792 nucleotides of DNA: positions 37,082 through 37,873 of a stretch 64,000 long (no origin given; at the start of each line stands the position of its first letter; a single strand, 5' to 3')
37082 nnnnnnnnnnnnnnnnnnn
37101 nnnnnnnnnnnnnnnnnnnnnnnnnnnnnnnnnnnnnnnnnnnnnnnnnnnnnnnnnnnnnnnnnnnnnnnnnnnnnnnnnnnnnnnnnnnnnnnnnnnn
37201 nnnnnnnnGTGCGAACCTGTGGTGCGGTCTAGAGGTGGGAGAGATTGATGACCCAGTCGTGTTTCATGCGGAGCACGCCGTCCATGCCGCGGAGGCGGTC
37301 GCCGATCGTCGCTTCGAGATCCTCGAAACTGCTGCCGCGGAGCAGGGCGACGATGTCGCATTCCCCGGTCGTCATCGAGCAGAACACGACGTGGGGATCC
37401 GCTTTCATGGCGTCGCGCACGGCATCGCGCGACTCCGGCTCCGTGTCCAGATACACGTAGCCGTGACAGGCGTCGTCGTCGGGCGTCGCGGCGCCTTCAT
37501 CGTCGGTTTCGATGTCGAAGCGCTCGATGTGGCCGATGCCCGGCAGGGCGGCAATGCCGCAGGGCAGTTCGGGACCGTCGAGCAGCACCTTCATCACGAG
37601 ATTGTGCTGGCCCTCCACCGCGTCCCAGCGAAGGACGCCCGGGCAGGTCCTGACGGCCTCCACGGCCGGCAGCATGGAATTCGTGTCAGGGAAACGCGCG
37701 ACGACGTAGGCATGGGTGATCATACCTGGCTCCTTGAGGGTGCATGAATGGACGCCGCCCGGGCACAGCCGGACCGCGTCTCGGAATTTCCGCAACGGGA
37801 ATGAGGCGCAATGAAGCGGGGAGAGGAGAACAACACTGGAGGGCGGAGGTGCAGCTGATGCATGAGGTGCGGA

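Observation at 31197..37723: Candidate flavin-based electron-bifurcating (Bfu-type) NAD(P)H oxidoreductase: NuoE-like + NuoF-like + a single 1244-aa Fd-GltD-NuoG-MopB fusion lacking the Mo-ligating Cys/Sec, next to a tandem RAM-domain protein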

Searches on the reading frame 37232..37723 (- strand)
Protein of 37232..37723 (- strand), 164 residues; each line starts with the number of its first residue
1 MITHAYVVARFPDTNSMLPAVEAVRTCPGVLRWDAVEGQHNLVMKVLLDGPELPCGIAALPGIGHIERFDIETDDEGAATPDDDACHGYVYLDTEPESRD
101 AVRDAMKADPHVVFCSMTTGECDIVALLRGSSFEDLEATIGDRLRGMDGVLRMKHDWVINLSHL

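Call 7: search_protein_families(library=pfam, proteins=[window:37232-37723:-], max_evalue=0.01)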
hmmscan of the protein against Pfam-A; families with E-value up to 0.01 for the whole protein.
window:37232-37723:- (164 aa): 1 family
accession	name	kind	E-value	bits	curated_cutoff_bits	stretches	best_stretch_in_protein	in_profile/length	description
PF01037.27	AsnC_trans_reg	-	2.3e-13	50.2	25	1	93-153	4-65/73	Lrp/AsnC ligand binding domain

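Call 8: search_protein_families(library=ncbifam, proteins=[window:37232-37723:-], max_evalue=0.01)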
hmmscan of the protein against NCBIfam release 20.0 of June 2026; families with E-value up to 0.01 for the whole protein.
window:37232-37723:- (164 aa): 1 family
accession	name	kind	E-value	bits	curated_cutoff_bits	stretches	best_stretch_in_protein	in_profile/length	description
NF040947.1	trans_reg_LysM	equivalog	7e-05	22.6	180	1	58-152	39-126/136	HTH-type transcriptional regulator LysM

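Call 26: search_solved_structures(query=window:37232-37723:-, max_evalue=10, show_alignments=2)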
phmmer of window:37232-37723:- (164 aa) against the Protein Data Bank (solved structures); distinct sequences matched with E-value up to 10: 1.
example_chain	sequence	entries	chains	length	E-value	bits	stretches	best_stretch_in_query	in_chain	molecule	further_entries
2djw_A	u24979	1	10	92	0.31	13.9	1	100-153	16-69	probable transcriptional regulator, AsnC family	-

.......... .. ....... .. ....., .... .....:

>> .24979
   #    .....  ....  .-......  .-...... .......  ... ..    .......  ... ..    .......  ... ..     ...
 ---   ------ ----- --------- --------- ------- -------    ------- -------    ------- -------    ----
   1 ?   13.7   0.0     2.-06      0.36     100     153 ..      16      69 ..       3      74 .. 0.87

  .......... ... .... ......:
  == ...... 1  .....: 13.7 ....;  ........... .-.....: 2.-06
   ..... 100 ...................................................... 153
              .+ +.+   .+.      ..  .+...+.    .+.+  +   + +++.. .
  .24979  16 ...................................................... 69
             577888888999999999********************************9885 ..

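Call 27: find_homologous_proteins(query=window:37232-37723:-, max_evalue=0.001)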
Query window:37232-37723:- (164 aa): 5 proteins with E <= 0.001 among 442 candidates.
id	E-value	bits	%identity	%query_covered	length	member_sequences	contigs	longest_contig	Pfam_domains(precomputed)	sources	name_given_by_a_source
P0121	3.8e-99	347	91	100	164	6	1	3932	PF01037.29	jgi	jgi:DNA-binding Lrp family transcriptional regulator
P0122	1.3e-81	290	77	100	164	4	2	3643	PF01037.29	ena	-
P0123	1.3e-79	284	76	100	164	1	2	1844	PF01037.29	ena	-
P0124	1.1e-53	199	57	100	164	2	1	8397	PF01037.29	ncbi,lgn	-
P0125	2.7e-53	198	54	100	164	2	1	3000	PF01037.29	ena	-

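Call 39: find_homologous_proteins(query=A2, max_evalue=0.00001)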
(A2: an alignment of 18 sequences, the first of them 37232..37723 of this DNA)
Query A2 (18 sequences) (164 aa, profile of the alignment): 763 proteins with E <= 0.00001 among 4995 candidates; the best 120 are listed.
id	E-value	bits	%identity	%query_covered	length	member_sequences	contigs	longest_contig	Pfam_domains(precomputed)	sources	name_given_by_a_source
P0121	4.2e-62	227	91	100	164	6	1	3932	PF01037.29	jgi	jgi:DNA-binding Lrp family transcriptional regulator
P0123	2.5e-61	224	76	100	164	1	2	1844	PF01037.29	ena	-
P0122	3.7e-61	224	77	100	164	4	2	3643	PF01037.29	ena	-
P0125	5.9e-56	207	54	100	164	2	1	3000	PF01037.29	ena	-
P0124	1.4e-55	205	57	100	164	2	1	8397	PF01037.29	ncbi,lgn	-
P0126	5.0e-47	178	20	96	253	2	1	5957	PF01037.29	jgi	jgi:nitrate reductase NapAB chaperone NapD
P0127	2.8e-46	175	27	45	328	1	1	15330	PF01037.29,PF03927.20,PF00072.31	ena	-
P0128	2.8e-46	175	21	96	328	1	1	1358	PF01037.29,PF00072.31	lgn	-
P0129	4.7e-46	175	20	98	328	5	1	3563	PF01037.29,PF00072.31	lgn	-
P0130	5.1e-46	174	21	95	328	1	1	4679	PF01037.29,PF00072.31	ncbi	-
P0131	5.4e-46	174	21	96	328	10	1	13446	PF01037.29,PF00072.31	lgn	-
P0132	5.6e-46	174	21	96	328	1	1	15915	PF01037.29,PF00072.31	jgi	jgi:CheY-like chemotaxis protein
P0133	9.1e-46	174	20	96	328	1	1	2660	PF01037.29,PF00072.31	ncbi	-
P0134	9.2e-46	174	21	96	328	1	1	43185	PF01037.29,PF00072.31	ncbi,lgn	ncbi:MAG: response regulator [Candidatus Aegiribacteria sp.]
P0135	1.1e-45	173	28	45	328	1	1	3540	PF01037.29,PF00072.31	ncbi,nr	ncbi:MAG: response regulator [Candidatus Aegiribacteria sp.]|nr:response regulator [Candidatus Aegir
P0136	1.5e-45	173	19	96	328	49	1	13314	PF01037.29,PF00072.31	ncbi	-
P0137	1.5e-45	173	20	96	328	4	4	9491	PF01037.29,PF00072.31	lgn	-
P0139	1.8e-45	173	23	98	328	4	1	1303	PF01037.29,PF00072.31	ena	-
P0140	2.9e-45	172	21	96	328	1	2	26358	PF01037.29,PF00072.31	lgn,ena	-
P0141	3.1e-45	172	20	96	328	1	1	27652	PF01037.29,PF00072.31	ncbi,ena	-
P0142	3.7e-45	172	21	96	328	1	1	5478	PF01037.29,PF00072.31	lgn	-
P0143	3.8e-45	172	21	96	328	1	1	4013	PF01037.29,PF00072.31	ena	-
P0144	3.8e-45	172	21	96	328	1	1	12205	PF01037.29,PF00072.31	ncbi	-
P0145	4.3e-45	171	21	96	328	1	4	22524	PF01037.29,PF00072.31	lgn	-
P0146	4.8e-45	171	27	45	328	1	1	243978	PF01037.29,PF00072.31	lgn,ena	-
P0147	5.5e-45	171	23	98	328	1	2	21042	PF01037.29,PF03927.20,PF00072.31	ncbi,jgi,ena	-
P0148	5.9e-45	171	20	98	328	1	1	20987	PF01037.29,PF03927.20,PF00072.31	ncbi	-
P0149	6.0e-45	171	26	45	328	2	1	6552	PF01037.29,PF00072.31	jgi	jgi:two-component system chemotaxis response regulator CheY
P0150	7.0e-45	171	22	96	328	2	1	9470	PF01037.29,PF00072.31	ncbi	-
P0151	8.0e-45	171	20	96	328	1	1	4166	PF01037.29,PF00072.31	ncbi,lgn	-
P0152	8.2e-45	170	20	96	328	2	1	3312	PF01037.29,PF00072.31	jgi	-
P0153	1.0e-44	170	22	98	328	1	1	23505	PF01037.29,PF00072.31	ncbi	-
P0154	1.1e-44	170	19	96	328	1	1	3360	PF01037.29,PF00072.31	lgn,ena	-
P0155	1.1e-44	170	19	96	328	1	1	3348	PF01037.29,PF00072.31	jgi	-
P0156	1.3e-44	170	20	96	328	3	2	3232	PF01037.29,PF00072.31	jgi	-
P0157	1.4e-44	170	20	96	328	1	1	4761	PF01037.29,PF00072.31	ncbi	-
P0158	2.3e-44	169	23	96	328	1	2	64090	PF01037.29,PF00072.31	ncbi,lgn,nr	ncbi:MAG: response regulator [Candidatus Fermentibacteraceae bacterium]|nr:response regulator [Candi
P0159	2.9e-44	169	21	96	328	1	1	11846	PF01037.29,PF00072.31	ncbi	-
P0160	3.0e-44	169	21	96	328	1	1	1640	PF01037.29,PF00072.31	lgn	-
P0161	4.4e-44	168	23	96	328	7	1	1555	PF01037.29,PF00072.31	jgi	jgi:DNA-binding response OmpR family regulator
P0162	4.6e-44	168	20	96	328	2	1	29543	PF01037.29,PF00072.31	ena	-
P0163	6.7e-44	168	22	98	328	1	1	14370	PF01037.29,PF03927.20,PF00072.31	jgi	-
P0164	6.7e-44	168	19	96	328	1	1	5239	PF01037.29,PF00072.31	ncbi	-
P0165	1.3e-43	167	21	96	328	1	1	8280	PF01037.29,PF00072.31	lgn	-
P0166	1.4e-43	167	20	96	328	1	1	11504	PF01037.29,PF00072.31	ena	-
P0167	2.3e-43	166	22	96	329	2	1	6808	PF01037.29,PF00072.31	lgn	-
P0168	2.8e-43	165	22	96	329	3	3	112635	PF01037.29,PF00072.31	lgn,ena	-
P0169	3.2e-43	165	21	96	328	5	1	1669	PF01037.29,PF00072.31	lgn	-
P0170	3.3e-43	165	23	96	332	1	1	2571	PF01037.29,PF00072.31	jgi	jgi:CheY-like chemotaxis protein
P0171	4.2e-43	165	23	96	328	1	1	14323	PF01037.29,PF00072.31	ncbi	-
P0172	4.7e-43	165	22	96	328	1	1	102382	PF01037.29,PF00072.31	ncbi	-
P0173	5.4e-43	165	22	96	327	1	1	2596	PF01037.29,PF00072.31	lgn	-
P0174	6.7e-43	164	26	47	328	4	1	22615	PF01037.29,PF00072.31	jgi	-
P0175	8.5e-43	164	23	98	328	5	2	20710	PF01037.29,PF03927.20,PF00072.31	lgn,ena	-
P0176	1.0e-42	164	23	96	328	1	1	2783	PF01037.29,PF00072.31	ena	-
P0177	1.5e-42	163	20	98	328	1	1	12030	PF01037.29,PF00072.31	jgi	-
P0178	1.6e-42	163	19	97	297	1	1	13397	PF01037.29,PF00072.31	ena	-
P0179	1.9e-42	163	21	96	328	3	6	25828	PF01037.29,PF00072.31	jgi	jgi:CheY-like chemotaxis protein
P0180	2.3e-42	163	21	96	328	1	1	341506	PF01037.29,PF00072.31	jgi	jgi:CheY-like chemotaxis protein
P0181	2.4e-42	162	24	96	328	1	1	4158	PF01037.29,PF00072.31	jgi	jgi:CheY-like chemotaxis protein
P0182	2.4e-42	162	21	96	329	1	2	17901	PF01037.29,PF00072.31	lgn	-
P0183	2.7e-42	162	27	45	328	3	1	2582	PF01037.29,PF00072.31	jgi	jgi:CheY-like chemotaxis protein/nitrate reductase NapAB chaperone NapD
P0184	2.8e-42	162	21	98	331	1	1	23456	PF01037.29,PF00072.31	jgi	-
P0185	3.3e-42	162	21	96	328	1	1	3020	PF01037.29,PF00072.31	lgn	-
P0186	3.3e-42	162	20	96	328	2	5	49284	PF01037.29,PF00072.31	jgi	-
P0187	4.0e-42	162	23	96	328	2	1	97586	PF01037.29,PF00072.31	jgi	jgi:CheY-like chemotaxis protein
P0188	4.3e-42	162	20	97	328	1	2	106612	PF01037.29,PF00072.31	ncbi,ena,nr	ncbi:MAG: response regulator [Candidatus Sabulitectum sp.]|nr:response regulator [Candidatus Sabulit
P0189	5.2e-42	161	25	47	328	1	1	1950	PF01037.29,PF00072.31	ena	-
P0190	5.7e-42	161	20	96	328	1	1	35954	PF01037.29,PF00072.31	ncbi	-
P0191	6.6e-42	161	20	96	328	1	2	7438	PF01037.29,PF00072.31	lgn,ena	-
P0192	8.2e-42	161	21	96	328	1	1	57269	PF01037.29,PF00072.31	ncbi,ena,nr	ncbi:MAG TPA: response regulator [Candidatus Sabulitectum sp.]|nr:response regulator [Candidatus Sab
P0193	8.2e-42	161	21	96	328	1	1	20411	PF01037.29,PF00072.31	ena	-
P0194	8.4e-42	161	22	97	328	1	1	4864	PF01037.29,PF00072.31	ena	-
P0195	8.6e-42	161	29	45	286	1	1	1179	PF01037.29,PF00072.31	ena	-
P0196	8.6e-42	161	20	96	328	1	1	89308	PF01037.29,PF00072.31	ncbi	-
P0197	8.8e-42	161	23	96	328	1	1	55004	PF01037.29,PF00072.31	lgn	-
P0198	8.9e-42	161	21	98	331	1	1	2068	PF01037.29,PF00072.31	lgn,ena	-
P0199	8.9e-42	161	22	96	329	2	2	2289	PF01037.29,PF00072.31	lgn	-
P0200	9.0e-42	161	22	96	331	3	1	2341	PF01037.29,PF00072.31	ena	-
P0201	9.6e-42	160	21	96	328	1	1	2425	PF01037.29,PF00072.31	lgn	-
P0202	9.7e-42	160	20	96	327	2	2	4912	PF01037.29,PF00072.31,PF06490.18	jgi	-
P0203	9.8e-42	160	21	96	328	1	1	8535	PF01037.29,PF00072.31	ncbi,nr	ncbi:MAG: response regulator [Candidatus Fermentibacteria bacterium]|nr:response regulator [Candidat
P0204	1.0e-41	160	23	96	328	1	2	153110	PF01037.29,PF00072.31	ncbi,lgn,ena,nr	ncbi:MAG: response regulator [Candidatus Sabulitectum sp.]|nr:response regulator [Candidatus Sabulit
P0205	1.0e-41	160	20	96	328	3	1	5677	PF01037.29,PF00072.31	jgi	-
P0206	1.1e-41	160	24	49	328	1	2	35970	PF01037.29,PF03927.20,PF00072.31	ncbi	-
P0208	1.1e-41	160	21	96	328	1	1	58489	PF01037.29,PF00072.31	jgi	jgi:CheY-like chemotaxis protein/translation elongation factor EF-1beta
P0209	1.2e-41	160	20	96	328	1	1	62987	PF01037.29,PF00072.31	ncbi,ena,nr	ncbi:MAG TPA: response regulator [Candidatus Sabulitectum sp.]|nr:response regulator [Candidatus Sab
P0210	1.2e-41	160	20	96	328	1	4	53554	PF01037.29,PF00072.31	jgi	-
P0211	1.2e-41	160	21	96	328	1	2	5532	PF01037.29,PF00072.31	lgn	-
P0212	1.2e-41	160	21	96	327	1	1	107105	PF01037.29,PF03927.20,PF00072.31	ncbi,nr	ncbi:MAG: response regulator [Candidatus Krumholzibacteriota bacterium]|nr:response regulator [Candi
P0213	1.3e-41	160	25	45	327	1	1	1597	PF01037.29,PF03927.20,PF00072.31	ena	-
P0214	1.3e-41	160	21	96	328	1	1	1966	PF01037.29,PF00072.31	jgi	jgi:CheY-like chemotaxis protein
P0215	1.3e-41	160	20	96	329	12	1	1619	PF01037.29,PF00072.31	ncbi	-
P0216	1.4e-41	160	21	96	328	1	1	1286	PF01037.29,PF00072.31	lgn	-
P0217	1.4e-41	160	21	96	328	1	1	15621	PF01037.29,PF00072.31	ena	-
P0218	1.4e-41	160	21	96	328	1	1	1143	PF01037.29,PF00072.31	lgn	-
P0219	1.4e-41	160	21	96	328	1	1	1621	PF01037.29,PF00072.31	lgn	-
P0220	1.4e-41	160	21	96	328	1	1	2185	PF01037.29,PF00072.31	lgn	-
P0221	1.4e-41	160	21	96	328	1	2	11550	PF01037.29,PF00072.31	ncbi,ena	-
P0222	1.5e-41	160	20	96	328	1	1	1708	PF01037.29,PF03927.20,PF00072.31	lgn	-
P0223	1.5e-41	160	19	96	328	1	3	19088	PF01037.29,PF00072.31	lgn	-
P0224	1.6e-41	160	24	96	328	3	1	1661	PF01037.29,PF00072.31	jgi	jgi:CheY-like chemotaxis protein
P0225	1.6e-41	160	22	98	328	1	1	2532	PF01037.29,PF00072.31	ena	-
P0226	1.6e-41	160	20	96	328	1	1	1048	PF01037.29,PF00072.31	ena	-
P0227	1.6e-41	160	25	46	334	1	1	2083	PF01037.29,PF00072.31,PF06490.18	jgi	jgi:CheY-like chemotaxis protein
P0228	1.7e-41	160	21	96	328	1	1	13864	PF01037.29,PF00072.31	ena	-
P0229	1.7e-41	160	20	96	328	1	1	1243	PF01037.29,PF00072.31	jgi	-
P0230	1.7e-41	160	28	51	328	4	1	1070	PF01037.29,PF00072.31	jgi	jgi:CheY-like chemotaxis protein/nitrate reductase NapAB chaperone NapD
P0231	1.9e-41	160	20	96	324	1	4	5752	PF01037.29,PF00072.31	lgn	-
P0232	1.9e-41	160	20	96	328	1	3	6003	PF01037.29,PF00072.31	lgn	-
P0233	2.0e-41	159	27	51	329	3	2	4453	PF01037.29,PF00072.31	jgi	jgi:CheY-like chemotaxis protein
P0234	2.1e-41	159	23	96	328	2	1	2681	PF01037.29,PF00072.31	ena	-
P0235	2.2e-41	159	21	98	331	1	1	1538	PF01037.29,PF00072.31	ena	-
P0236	2.2e-41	159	22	98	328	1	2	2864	PF01037.29,PF00072.31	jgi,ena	jgi:CheY-like chemotaxis protein/nitrate reductase NapAB chaperone NapD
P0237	2.3e-41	159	21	97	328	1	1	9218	PF01037.29,PF00072.31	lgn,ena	-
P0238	2.3e-41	159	21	97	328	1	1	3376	PF01037.29,PF00072.31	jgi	-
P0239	2.3e-41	159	22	95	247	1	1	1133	PF01037.29,PF03927.20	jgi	jgi:hypothetical protein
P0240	2.3e-41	159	20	97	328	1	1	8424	PF01037.29,PF00072.31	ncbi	-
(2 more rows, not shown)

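Call 40: find_encoding_contigs(protein=P0180, flank=8000, max_places=1)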
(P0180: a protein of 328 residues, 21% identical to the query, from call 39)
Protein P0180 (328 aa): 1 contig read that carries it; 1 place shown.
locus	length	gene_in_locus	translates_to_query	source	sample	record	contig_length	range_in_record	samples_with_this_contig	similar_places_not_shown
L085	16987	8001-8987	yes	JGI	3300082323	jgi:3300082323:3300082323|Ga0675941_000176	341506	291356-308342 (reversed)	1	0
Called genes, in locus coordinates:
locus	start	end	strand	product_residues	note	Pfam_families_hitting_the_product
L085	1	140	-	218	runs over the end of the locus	PF00702:Hydrolase (faint), PF08282:Hydrolase_3 (weak)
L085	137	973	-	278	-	PF00793:DAHP_synth_1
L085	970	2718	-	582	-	PF06418:CTP_synth_N, PF00117:GATase, PF07722:Peptidase_C26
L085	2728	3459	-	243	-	PF02348:CTP_transf_3, PF12804:NTP_transf_3 (weak)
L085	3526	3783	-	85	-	PF01016:Ribosomal_L27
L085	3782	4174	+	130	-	-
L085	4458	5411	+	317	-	PF01266:DAO (faint), PF07992:Pyr_redox_2, PF13738:Pyr_redox_3, PF00070:Pyr_redox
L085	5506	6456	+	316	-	PF00970:FAD_binding_6 (faint), PF00175:NAD_binding_1, PF10418:DHODB_Fe-S_bind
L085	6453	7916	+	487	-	PF14691:Fer4_20, PF00070:Pyr_redox (faint), PF07992:Pyr_redox_2, PF13241:NAD_binding_7 (faint), PF13450:NAD_binding_8 (weak), PF13738:Pyr_redox_3 (faint)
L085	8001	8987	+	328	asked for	PF00072:Response_reg, PF01037:AsnC_trans_reg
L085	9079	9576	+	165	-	PF01257:2Fe-2S_thioredx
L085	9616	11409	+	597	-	PF12837:Fer4_6 (faint), PF01512:Complex1_51K, PF10589:NADH_4Fe-4S, PF00037:Fer4 (weak), PF13237:Fer4_10 (weak), PF14697:Fer4_21, PF12838:Fer4_7 (weak)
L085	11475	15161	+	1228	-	PF13510:Fer2_4, PF14691:Fer4_20, PF07992:Pyr_redox_2, PF13738:Pyr_redox_3 (weak), PF22117:Fer4_Nqo3, PF12838:Fer4_7 (weak), PF13187:Fer4_9 (weak), PF00384:Molybdopterin, +2 more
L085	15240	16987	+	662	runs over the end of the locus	PF08448:PAS_4 (faint), PF02518:HATPase_c, PF14501:HATPase_c_5 (weak)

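Call 41: find_encoding_contigs(protein=P0212, flank=8000, max_places=1)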
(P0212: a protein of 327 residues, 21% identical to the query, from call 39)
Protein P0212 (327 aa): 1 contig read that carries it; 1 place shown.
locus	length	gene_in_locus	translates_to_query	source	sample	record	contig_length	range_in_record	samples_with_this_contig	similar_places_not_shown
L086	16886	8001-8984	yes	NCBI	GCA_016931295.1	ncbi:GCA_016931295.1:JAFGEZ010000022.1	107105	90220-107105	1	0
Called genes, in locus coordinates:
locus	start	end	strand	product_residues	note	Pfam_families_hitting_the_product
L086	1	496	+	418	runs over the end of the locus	-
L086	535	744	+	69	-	PF11127:YgaP-like_TM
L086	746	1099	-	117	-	PF01713:Smr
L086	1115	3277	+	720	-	PF09371:Tex_N, PF22706:Tex_central_region, PF16921:Tex_YqgF, PF14635:HHH_7 (weak), PF12836:HHH_3, PF17674:HHH_9, PF00575:S1, PF23459:S1_RRP5 (weak)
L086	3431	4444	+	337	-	PF13623:SurA_N_2, PF13624:SurA_N_3, PF09312:SurA_N (weak), PF13145:Rotamase_2, PF13616:Rotamase_3, PF00639:Rotamase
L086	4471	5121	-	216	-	PF04055:Radical_SAM, PF13353:Fer4_12 (weak)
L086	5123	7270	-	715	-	PF03477:ATP-cone, PF13597:NRDD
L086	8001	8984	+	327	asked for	PF00072:Response_reg, PF01037:AsnC_trans_reg (weak), PF03927:NapD (faint)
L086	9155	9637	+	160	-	PF01257:2Fe-2S_thioredx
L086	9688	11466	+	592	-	PF01512:Complex1_51K, PF10589:NADH_4Fe-4S, PF00037:Fer4, PF12837:Fer4_6 (weak), PF13237:Fer4_10, PF14697:Fer4_21, PF12838:Fer4_7 (weak), PF13187:Fer4_9 (weak), +1 more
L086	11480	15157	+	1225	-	PF13510:Fer2_4, PF14691:Fer4_20, PF07992:Pyr_redox_2, PF13450:NAD_binding_8, PF13187:Fer4_9, PF13237:Fer4_10 (weak), PF22117:Fer4_Nqo3, PF00384:Molybdopterin, +3 more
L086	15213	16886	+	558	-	PF08448:PAS_4 (faint)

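Call 42: find_encoding_contigs(protein=P0146, flank=8000, max_places=1)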
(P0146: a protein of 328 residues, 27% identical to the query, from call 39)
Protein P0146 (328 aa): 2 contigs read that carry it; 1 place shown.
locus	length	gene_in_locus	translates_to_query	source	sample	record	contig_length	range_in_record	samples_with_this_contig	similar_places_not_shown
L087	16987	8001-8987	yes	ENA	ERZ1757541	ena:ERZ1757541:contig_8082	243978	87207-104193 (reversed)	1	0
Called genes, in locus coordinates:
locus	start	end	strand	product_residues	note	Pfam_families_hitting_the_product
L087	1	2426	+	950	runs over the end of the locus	PF00072:Response_reg (faint), PF19027:DUF5752 (faint), PF01326:PPDK_N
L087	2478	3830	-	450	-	PF02812:ELFV_dehydrog_N, PF00208:ELFV_dehydrog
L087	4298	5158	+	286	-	PF00175:NAD_binding_1, PF10418:DHODB_Fe-S_bind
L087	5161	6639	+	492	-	PF14691:Fer4_20, PF01262:AlaDh_PNT_C (faint), PF07992:Pyr_redox_2, PF13241:NAD_binding_7 (faint), PF13738:Pyr_redox_3 (faint), PF00070:Pyr_redox (weak)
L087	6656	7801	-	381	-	PF02086:MethyltransfD12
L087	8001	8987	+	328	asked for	PF00072:Response_reg, PF01037:AsnC_trans_reg (faint)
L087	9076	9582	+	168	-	PF01257:2Fe-2S_thioredx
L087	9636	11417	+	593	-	PF01512:Complex1_51K, PF10589:NADH_4Fe-4S, PF00037:Fer4, PF12837:Fer4_6 (weak), PF13237:Fer4_10 (weak), PF14697:Fer4_21, PF12838:Fer4_7 (weak), PF13187:Fer4_9 (weak), +1 more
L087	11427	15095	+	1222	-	PF13510:Fer2_4, PF14691:Fer4_20, PF07992:Pyr_redox_2, PF13450:NAD_binding_8, PF22117:Fer4_Nqo3, PF13187:Fer4_9 (weak), PF00037:Fer4 (weak), PF00384:Molybdopterin, +2 more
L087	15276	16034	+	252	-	PF00005:ABC_tran, PF13304:AAA_21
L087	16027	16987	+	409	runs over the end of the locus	PF12679:ABC2_membrane_2, PF12698:ABC2_membrane_3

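Call 49: predict_structure(alignment_id=A3)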
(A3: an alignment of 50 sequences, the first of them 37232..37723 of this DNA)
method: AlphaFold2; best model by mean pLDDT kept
length: 164 residues; sequences in the alignment: 50
mean_pLDDT: 82.6   pTM: 0.72
mean pLDDT of the five models: 82.6, 78.9, 78.4, 75.3, 75.3
residues with pLDDT >= 90: 11; 70-90: 135; 50-70: 18; < 50: 0
segments of 3 or more residues with pLDDT < 50: none
pLDDT, mean of each block of 10 residues (from residue 1): 81 89 87 86 86 81 86 66 76 90 86 81 85 83 82 86 63
secondary structure, 60 per line:
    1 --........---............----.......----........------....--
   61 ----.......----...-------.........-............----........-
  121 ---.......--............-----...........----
elements in order: E3-10 H14-25 E30-36 E41-48 H55-58 E65-71 E86-94 H96-107 E112-119 E124-130 H133-144 E150-160
